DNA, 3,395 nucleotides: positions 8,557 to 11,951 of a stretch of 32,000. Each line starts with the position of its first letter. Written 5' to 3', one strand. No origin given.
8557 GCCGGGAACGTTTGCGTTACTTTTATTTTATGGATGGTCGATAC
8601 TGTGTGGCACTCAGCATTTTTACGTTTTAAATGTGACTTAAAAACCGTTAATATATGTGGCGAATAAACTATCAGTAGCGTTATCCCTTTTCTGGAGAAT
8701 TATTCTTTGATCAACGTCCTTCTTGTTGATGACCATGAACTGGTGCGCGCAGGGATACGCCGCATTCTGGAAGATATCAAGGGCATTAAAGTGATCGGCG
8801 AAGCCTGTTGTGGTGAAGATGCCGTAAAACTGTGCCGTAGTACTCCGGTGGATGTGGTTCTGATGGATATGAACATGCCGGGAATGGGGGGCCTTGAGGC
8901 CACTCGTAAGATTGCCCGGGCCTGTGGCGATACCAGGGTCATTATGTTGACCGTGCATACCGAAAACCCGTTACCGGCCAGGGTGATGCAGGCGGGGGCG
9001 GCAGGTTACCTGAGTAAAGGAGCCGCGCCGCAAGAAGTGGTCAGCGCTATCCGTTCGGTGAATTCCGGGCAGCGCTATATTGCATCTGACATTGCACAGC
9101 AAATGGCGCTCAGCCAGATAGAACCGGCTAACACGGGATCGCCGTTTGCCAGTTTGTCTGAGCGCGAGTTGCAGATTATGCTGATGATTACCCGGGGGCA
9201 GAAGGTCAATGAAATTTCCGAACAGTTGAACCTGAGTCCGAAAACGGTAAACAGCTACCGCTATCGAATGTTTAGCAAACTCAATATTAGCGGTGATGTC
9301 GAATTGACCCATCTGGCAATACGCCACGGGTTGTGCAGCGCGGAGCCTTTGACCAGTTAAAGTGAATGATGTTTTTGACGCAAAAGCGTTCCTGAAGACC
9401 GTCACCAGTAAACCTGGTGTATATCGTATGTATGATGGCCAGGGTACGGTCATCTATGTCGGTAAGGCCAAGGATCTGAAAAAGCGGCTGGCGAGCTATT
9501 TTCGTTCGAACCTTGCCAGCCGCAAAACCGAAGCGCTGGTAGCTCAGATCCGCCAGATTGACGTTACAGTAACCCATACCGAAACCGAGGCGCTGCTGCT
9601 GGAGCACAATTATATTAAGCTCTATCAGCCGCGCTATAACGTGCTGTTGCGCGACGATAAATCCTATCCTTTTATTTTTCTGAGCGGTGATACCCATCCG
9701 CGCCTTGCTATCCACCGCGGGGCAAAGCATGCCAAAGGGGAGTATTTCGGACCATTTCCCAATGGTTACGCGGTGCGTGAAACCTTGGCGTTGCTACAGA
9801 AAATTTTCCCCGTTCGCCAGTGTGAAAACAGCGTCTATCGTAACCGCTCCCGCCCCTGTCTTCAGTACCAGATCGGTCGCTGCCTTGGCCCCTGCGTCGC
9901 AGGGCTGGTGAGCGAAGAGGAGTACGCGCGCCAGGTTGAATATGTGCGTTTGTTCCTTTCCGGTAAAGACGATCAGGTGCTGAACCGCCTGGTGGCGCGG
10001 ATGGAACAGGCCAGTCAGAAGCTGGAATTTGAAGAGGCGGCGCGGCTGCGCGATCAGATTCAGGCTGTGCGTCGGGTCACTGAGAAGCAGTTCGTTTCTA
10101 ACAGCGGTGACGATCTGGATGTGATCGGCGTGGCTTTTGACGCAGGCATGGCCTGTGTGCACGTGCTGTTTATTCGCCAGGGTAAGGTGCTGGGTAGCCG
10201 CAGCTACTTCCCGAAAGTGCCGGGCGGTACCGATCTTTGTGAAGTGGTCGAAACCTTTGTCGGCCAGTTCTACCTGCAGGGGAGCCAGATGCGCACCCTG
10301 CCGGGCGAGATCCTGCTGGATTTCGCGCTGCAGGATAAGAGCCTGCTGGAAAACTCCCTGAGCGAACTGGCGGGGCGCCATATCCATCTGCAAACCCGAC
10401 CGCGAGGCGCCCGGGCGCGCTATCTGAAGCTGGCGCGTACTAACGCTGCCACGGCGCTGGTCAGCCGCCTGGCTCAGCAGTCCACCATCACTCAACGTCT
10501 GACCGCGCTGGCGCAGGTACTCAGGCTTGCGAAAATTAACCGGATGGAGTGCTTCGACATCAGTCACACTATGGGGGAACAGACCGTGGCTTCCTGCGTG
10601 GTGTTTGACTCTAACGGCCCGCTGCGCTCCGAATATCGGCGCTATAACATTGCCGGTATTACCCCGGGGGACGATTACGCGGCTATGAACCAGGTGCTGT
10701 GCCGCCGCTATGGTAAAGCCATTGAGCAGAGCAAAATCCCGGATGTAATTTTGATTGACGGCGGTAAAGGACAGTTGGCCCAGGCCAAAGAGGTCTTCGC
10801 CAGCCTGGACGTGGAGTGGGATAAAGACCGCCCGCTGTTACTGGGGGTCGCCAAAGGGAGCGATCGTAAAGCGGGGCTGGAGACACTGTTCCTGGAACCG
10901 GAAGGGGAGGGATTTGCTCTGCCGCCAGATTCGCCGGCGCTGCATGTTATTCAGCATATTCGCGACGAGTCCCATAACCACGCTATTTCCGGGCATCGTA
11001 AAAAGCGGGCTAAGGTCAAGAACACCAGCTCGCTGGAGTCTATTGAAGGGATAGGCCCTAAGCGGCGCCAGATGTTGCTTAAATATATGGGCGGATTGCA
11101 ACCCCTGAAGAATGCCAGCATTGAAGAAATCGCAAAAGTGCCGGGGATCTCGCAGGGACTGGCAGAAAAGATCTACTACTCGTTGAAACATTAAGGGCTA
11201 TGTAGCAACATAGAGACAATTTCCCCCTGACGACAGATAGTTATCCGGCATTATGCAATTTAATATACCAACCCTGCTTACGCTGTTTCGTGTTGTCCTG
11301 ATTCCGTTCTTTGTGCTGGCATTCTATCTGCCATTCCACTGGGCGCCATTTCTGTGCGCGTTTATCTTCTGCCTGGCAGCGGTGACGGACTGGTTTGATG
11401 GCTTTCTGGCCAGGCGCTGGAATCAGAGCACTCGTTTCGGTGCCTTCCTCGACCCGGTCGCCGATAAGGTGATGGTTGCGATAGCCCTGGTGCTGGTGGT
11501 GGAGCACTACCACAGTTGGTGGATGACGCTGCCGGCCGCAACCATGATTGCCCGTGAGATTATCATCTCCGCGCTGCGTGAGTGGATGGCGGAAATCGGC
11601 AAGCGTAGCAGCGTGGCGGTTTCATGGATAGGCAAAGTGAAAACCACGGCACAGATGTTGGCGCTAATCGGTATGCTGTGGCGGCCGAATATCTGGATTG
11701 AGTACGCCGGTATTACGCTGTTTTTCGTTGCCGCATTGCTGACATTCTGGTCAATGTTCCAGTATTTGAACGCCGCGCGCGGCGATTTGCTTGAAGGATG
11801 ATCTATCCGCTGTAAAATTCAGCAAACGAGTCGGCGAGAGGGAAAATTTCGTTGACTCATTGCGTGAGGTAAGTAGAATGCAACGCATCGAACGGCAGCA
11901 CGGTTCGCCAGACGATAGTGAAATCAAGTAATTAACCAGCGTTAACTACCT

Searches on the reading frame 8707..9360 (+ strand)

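Call 14: search_protein_families(library=ncbifam, proteins=[window:8707-9360:+], max_evalue=0.01)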
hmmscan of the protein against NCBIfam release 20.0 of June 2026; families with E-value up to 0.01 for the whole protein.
window:8707-9360:+ (217 aa): 108 families (the best 25 are shown)
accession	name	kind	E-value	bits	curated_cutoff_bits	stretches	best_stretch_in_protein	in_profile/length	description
NF007018.1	PRK09483.1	equivalog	8.4e-129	427.7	280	1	1-216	1-215/217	UvrY/SirA/GacA family response regulator transcription factor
NF052445.1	RespRegMctR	equivalog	3.1e-45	154.1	300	1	2-209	2-204/205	two-component system response regulator MctR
NF011896.0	PRK15369.1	equivalog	2.9e-41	141.4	242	1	2-209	4-209/211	two component system response regulator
NF007935.0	PRK10651.1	equivalog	3.2e-37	127.8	250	1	3-201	8-207/216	two-component system response regulator NarL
NF007685.0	PRK10360.1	equivalog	3.8e-36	124.7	258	1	1-202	1-190/196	response regulator transcription factor UhpA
NF007708.0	PRK10403.1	equivalog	5.5e-36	124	343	1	3-203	8-207/215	nitrate/nitrite response regulator protein NarP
NF047785.1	respo_reg_MadR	equivalog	3.1e-30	105.1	300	1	2-209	1-208/209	MadR family response regulator transcription factor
NF007403.0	PRK09935.1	equivalog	3.5e-29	101.9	271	1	3-209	5-209/210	fimbria biosynthesis transcriptional regulator FimZ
NF007419.0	PRK09958.1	equivalog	2.9e-27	95.6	251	1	3-207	2-201/204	acid-sensing system DNA-binding response regulator EvgA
NF006900.1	PRK09390.1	equivalog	1.3e-22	80.3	255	1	3-207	6-200/203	response regulator FixJ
NF008098.0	PRK10840.1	equivalog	3.8e-22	78.8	235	1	2-200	4-201/216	response regulator transcription factor RcsB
NF001965.0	PRK00742.1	subfamily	1e-20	74.3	293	1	2-107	4-110/357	chemotaxis-specific protein-glutamate methyltransferase CheB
NF041367.1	CheY_Halo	equivalog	9.5e-20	71.1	200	1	4-118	1-113/114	chemotaxis protein CheY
NF041830.1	RR_TF_ErdR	exception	1.3e-18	67.5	390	1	3-195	3-196/213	response regulator transcription factor ErdR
NF009206.0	PRK12555.1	subfamily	8.9e-18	64.3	342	1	2-132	1-127/340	chemotaxis-specific protein-glutamate methyltransferase CheB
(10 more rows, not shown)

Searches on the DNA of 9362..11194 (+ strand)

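Call 79: search_dna_similar(query=window:9362-11194:+, collection=ecoli_genomes, mode=distant, max_rows=3)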
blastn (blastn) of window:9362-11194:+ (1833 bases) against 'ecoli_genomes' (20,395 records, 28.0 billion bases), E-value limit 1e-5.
Records with a match: 5425; places in all: 5433; records where one place covers at least 80% of the query: 5421.
Genomes with a match: 5425 of 5426; with a place that covers at least 80% of the query: 5421. Places per genome that has any: lowest 1, median 1, highest 3. On chromosomes: 5431 places; on plasmids: 2.
Best place of each record, by identity: 60-80% 5425.
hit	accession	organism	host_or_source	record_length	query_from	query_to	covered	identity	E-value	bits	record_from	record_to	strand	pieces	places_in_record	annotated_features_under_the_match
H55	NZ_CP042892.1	Escherichia coli O10:H32 strain NMBU-W12E19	surface water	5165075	1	1831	100%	77.5%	0e+0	1424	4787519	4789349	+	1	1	uvrC: excinuclease ABC subunit UvrC | uvrY: UvrY/SirA/GacA family response regulator transcription factor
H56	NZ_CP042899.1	Escherichia coli strain CFSAN061763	missing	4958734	1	1831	100%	77.5%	0e+0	1429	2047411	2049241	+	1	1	uvrC: excinuclease ABC subunit UvrC | uvrY: UvrY/SirA/GacA family response regulator transcription factor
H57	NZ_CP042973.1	Escherichia coli strain CFSAN061768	missing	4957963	1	1831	100%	77.5%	0e+0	1429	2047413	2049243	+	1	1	uvrC: excinuclease ABC subunit UvrC | uvrY: UvrY/SirA/GacA family response regulator transcription factor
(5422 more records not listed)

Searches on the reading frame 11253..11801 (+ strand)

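Call 14: search_protein_families(library=ncbifam, proteins=[window:11253-11801:+], max_evalue=0.01)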
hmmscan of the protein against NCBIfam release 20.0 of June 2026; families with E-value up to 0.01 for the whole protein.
window:11253-11801:+ (182 aa): 11 families
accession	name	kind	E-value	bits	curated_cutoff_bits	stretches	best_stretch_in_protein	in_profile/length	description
NF008090.0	PRK10832.1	equivalog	4.7e-112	372.2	304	1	1-181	1-181/182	CDP-diacylglycerol--glycerol-3-phosphate 3-phosphatidyltransferase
TIGR00560.1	pgsA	equivalog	3e-61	207.1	109.1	1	3-179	1-180/183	CDP-diacylglycerol--glycerol-3-phosphate 3-phosphatidyltransferase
NF053678.1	ClpnSynClsA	equivalog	1.8e-20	73.8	240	1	3-172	3-165/180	cardiolipin synthase ClsA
NF040950.1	archin_ph_syn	equivalog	4e-11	43.1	180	1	16-116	36-134/191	archaetidylinositol phosphate synthase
TIGR00473.1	pssA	equivalog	3.2e-07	30.6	107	1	36-137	24-122/153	CDP-diacylglycerol--serine O-phosphatidyltransferase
TIGR04217.1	archae_ser_T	exception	7.9e-07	29.1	200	1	4-85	8-85/221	archaetidylserine synthase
NF045883.1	PIPSynth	equivalog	1.5e-06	28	170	1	32-106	49-128/197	phosphatidylinositol phosphate synthase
NF038086.1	anchor_synt_A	exception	1.6e-06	28.1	200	1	32-104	32-104/222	protein sorting system archaetidylserine synthase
NF041135.1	IPPtranDIPPsyn_Thcocales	equivalog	2.3e-05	23.6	580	1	28-99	270-344/419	bifunctional L-myo-inositol-1-phosphate cytidylyltransferase/CDP-L-myo-inositol myo-inositolphosphotransferase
NF052561.1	PIPSynBT1523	equivalog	0.00077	19.2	350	1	36-87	64-120/232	hypothetical protein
NF038087.1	arch_ser_synth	exception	0.0024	17.5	240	1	34-85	32-85/216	archaetidylserine synthase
